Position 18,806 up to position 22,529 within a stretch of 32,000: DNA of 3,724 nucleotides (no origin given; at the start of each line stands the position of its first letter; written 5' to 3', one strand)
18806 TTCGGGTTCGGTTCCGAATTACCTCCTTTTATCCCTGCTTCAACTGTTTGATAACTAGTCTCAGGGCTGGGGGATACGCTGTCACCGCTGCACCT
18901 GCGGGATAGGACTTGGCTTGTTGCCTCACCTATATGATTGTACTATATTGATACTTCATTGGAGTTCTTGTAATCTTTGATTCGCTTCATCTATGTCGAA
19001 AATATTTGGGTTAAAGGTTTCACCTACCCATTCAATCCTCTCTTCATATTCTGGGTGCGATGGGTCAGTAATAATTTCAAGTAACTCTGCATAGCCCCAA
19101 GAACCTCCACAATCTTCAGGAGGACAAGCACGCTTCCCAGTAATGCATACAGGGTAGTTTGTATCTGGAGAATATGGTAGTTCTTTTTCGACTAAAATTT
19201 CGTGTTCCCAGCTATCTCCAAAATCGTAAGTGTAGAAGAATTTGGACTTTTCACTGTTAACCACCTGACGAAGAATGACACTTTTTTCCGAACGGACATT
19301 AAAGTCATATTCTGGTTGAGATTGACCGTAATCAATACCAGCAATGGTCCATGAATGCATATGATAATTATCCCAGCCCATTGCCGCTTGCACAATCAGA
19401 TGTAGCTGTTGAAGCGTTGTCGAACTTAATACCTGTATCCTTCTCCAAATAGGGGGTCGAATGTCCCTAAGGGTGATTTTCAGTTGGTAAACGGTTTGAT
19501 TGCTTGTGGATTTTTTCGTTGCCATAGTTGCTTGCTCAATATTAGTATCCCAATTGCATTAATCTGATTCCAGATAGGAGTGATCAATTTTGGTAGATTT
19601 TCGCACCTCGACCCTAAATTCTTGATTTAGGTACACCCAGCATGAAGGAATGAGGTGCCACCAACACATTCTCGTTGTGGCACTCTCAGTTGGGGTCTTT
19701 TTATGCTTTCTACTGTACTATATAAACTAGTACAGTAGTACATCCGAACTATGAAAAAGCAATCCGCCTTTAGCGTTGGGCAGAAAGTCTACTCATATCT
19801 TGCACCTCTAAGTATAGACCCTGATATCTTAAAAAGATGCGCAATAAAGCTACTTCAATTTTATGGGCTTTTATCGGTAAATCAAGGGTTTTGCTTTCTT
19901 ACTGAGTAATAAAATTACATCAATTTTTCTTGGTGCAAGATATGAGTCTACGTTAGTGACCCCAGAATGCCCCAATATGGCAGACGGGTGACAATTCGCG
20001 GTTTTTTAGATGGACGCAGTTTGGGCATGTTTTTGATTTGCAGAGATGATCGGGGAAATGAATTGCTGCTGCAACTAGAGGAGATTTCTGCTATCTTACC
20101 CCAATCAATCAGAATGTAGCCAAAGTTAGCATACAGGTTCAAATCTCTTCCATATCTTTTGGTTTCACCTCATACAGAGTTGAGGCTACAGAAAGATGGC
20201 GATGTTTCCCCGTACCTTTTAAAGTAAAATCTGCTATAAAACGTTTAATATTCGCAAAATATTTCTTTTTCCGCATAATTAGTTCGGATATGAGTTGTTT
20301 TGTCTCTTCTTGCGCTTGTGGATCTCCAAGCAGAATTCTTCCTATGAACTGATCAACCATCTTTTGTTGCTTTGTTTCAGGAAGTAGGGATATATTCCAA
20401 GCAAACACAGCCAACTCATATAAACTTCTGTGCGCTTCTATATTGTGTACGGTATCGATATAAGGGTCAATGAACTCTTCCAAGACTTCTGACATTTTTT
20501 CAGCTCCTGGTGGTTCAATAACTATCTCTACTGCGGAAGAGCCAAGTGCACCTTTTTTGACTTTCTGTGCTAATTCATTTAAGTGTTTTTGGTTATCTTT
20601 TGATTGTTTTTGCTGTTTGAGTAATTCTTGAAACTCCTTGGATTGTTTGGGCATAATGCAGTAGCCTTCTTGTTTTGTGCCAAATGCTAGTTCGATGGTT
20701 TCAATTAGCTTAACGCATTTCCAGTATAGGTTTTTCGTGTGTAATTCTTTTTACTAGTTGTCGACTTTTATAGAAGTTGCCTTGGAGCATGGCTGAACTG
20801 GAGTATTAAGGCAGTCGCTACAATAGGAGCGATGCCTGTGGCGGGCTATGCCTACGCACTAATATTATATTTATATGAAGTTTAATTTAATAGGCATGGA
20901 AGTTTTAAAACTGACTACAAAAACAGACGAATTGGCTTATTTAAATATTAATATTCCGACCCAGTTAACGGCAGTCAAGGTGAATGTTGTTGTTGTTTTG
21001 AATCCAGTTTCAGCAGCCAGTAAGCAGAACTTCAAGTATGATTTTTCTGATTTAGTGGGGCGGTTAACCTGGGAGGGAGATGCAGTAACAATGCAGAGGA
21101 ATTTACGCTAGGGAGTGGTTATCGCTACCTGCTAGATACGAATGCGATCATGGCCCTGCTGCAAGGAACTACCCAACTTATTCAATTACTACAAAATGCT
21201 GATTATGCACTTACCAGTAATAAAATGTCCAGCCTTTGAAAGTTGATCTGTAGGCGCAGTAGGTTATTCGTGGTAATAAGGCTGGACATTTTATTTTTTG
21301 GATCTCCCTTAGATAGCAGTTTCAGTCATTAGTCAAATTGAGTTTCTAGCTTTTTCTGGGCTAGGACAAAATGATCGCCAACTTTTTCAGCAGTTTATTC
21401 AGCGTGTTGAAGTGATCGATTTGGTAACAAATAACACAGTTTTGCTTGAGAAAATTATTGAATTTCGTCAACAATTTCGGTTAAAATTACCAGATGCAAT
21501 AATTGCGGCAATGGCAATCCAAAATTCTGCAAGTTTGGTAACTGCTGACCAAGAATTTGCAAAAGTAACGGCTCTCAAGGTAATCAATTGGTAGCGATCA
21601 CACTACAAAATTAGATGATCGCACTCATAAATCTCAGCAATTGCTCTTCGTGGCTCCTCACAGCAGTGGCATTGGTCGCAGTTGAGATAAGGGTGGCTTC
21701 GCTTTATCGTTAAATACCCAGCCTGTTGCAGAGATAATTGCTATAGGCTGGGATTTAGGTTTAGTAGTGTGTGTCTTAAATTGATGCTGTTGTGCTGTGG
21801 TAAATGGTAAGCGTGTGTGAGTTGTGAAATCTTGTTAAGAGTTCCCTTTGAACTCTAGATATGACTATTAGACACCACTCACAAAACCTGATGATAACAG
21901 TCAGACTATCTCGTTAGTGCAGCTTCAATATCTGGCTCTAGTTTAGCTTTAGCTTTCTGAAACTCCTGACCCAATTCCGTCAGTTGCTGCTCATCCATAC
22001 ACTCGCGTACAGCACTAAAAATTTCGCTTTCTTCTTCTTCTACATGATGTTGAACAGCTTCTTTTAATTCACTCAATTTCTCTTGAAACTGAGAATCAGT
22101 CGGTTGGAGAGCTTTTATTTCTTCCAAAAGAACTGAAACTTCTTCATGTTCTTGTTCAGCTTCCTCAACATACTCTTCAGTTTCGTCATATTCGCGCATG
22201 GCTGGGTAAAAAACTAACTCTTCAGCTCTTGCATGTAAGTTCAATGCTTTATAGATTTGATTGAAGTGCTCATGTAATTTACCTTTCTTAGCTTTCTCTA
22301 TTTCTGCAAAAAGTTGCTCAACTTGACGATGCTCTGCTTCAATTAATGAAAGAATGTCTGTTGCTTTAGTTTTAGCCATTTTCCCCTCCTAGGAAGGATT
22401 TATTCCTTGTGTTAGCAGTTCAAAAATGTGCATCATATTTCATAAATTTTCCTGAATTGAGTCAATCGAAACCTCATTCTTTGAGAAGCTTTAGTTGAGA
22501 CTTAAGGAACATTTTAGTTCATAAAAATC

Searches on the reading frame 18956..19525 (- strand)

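Call 59: search_protein_families(library=pfam, proteins=[window:18956-19525:-], max_evalue=0.00001)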
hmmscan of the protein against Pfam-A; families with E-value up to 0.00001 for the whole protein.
window:18956-19525:- (189 aa): 1 family
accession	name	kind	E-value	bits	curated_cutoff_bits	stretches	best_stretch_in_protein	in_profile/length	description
PF07929.16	PRiA4_ORF3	-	1e-69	234.1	26.6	1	12-180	2-173/173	Plasmid pRiA4b ORF-3-like protein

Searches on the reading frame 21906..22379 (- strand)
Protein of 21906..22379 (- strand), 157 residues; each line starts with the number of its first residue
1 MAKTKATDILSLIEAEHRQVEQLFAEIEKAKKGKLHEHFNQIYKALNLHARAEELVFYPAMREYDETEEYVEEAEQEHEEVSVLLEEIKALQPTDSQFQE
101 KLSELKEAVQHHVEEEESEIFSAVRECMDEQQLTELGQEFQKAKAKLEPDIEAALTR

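Call 59: search_protein_families(library=pfam, proteins=[window:21906-22379:-], max_evalue=0.00001)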
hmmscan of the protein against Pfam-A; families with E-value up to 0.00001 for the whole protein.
window:21906-22379:- (157 aa): 1 family
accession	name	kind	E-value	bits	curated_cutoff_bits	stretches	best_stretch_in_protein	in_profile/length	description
PF01814.28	Hemerythrin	-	1.3e-17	64.9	25.3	1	9-123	2-126/127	Hemerythrin HHE cation binding domain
